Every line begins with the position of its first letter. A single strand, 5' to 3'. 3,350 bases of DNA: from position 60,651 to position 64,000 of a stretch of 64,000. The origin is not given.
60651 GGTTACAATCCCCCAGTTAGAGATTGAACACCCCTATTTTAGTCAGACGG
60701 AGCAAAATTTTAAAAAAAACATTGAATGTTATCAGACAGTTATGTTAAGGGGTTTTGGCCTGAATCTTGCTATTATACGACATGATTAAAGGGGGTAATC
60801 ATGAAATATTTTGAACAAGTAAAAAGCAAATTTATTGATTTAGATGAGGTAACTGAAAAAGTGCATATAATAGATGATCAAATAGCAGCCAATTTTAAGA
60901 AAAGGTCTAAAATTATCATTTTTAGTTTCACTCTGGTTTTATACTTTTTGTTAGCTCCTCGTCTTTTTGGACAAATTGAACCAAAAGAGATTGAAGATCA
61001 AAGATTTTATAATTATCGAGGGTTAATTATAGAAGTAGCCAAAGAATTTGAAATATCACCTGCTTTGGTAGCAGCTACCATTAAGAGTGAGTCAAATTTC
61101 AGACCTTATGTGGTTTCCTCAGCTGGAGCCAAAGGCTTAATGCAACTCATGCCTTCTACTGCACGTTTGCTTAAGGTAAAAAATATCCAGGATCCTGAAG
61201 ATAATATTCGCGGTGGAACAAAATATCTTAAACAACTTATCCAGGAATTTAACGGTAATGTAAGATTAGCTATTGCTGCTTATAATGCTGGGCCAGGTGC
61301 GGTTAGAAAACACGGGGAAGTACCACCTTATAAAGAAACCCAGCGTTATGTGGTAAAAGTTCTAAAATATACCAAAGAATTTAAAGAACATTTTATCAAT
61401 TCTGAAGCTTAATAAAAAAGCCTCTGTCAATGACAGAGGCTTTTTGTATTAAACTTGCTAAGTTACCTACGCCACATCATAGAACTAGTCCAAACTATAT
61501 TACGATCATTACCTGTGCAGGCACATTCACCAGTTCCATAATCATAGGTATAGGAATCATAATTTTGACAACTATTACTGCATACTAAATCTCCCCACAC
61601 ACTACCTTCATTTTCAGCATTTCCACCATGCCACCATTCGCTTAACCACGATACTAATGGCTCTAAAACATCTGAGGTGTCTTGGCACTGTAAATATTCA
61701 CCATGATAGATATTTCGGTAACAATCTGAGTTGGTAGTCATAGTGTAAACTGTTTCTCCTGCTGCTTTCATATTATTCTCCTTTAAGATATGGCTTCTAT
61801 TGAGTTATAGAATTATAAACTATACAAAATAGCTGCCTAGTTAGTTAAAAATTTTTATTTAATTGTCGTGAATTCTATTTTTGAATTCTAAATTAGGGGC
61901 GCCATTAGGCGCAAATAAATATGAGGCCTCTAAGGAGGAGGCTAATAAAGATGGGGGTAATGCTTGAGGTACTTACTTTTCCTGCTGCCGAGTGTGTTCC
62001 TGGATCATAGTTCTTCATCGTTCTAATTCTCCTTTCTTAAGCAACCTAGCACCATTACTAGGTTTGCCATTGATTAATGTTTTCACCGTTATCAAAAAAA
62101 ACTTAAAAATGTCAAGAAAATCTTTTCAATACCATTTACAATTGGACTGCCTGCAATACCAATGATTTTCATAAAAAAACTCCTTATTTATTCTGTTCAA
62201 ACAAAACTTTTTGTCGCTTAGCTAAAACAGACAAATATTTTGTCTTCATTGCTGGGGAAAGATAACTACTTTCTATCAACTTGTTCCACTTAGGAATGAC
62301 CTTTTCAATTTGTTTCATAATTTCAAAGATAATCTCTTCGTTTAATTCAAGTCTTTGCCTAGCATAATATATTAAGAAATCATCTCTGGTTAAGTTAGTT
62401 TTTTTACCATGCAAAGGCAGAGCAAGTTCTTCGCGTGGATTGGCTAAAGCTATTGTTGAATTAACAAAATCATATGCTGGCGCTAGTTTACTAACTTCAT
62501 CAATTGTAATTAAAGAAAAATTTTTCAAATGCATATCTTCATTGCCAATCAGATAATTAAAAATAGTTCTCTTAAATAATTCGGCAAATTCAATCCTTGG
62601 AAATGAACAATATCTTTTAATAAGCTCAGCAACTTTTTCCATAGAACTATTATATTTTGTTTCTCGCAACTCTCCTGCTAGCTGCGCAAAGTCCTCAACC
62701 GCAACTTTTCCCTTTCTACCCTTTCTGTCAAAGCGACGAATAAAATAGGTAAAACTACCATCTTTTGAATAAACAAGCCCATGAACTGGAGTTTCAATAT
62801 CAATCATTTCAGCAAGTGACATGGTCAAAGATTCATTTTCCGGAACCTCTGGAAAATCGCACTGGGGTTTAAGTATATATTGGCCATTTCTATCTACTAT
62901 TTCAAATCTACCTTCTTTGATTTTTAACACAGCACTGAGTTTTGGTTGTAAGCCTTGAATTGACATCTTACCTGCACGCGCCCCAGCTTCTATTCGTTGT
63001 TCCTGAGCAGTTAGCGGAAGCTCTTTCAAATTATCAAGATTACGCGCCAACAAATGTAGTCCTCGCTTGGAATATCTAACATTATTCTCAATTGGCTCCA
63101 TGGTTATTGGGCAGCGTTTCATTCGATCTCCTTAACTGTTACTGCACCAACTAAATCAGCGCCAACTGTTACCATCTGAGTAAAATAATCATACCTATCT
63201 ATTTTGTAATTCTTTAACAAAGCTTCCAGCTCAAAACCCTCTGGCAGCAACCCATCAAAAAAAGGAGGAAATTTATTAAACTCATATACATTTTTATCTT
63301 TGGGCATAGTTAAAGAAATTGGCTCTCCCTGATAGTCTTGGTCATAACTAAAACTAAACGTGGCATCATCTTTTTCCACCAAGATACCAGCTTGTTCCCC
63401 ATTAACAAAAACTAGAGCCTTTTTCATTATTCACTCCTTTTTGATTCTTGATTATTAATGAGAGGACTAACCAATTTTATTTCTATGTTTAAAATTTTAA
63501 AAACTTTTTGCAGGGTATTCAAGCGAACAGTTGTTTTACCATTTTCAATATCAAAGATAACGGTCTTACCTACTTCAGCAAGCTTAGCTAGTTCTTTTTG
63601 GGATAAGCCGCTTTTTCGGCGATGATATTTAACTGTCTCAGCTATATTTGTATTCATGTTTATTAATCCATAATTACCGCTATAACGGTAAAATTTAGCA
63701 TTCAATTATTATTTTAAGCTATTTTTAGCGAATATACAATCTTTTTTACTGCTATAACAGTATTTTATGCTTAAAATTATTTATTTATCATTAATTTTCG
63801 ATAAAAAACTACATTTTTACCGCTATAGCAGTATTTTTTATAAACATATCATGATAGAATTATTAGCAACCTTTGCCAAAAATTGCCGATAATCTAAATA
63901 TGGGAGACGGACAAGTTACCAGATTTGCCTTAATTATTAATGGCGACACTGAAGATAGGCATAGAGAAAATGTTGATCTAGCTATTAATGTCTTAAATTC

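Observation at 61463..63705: Tripartite HipB-HipS-HipT toxin-antitoxin module followed by an unannotated small peptide and a Cys-rich protein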

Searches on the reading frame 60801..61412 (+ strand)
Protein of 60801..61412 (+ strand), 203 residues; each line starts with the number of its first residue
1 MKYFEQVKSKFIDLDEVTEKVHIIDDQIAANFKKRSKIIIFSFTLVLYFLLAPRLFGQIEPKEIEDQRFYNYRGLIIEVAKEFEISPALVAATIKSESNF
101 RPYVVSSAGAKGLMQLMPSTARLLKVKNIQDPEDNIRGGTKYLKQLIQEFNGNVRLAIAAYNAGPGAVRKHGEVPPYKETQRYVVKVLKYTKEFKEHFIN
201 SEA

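Call 3: search_protein_families(library=pfam, proteins=[window:60801-61412:+], max_evalue=1)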
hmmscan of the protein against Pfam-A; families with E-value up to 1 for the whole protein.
window:60801-61412:+ (203 aa): 3 families
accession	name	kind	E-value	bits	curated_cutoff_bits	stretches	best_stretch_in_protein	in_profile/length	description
PF01464.25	SLT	-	5e-32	110.4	21.3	1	75-177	2-110/117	Transglycosylase SLT domain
PF13702.11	Lysozyme_like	-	0.00032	20.7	25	1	72-177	7-110/165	Lysozyme-like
PF13406.11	SLT_2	-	0.0076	15.9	24.3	1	106-132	151-177/292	Transglycosylase SLT domain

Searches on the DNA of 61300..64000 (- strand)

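Call 25: search_rna_families(source=window, start=61300, end=64000, threshold=evalue, max_evalue=1)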
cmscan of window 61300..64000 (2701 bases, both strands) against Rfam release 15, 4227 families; matches with E-value up to 1: 4.
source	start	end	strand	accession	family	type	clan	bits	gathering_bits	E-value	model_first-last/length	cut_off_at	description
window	61415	61455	-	RF02438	SpF51_sRNA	Gene; sRNA;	-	26.1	50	0.07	1-45/45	no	Streptococcus sRNA SpF51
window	61343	61450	+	RF00506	Thr_leader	Cis-reg; leader;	-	26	55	0.05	1-118/118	no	Threonine operon leader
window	61375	61449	+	RF01859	Phe_leader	Cis-reg; leader;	-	25.1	55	0.3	1-125/125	no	Phenylalanine leader peptide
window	61411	61510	-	RF01859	Phe_leader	Cis-reg; leader;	-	24.5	55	0.41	1-125/125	no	Phenylalanine leader peptide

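Call 71: search_dna_similar(query=window:61450-62190:-, collection=plasmids, mode=distant, max_evalue=0.001, max_rows=10)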
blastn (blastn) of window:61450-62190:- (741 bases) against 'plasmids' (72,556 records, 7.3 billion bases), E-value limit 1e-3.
No match.
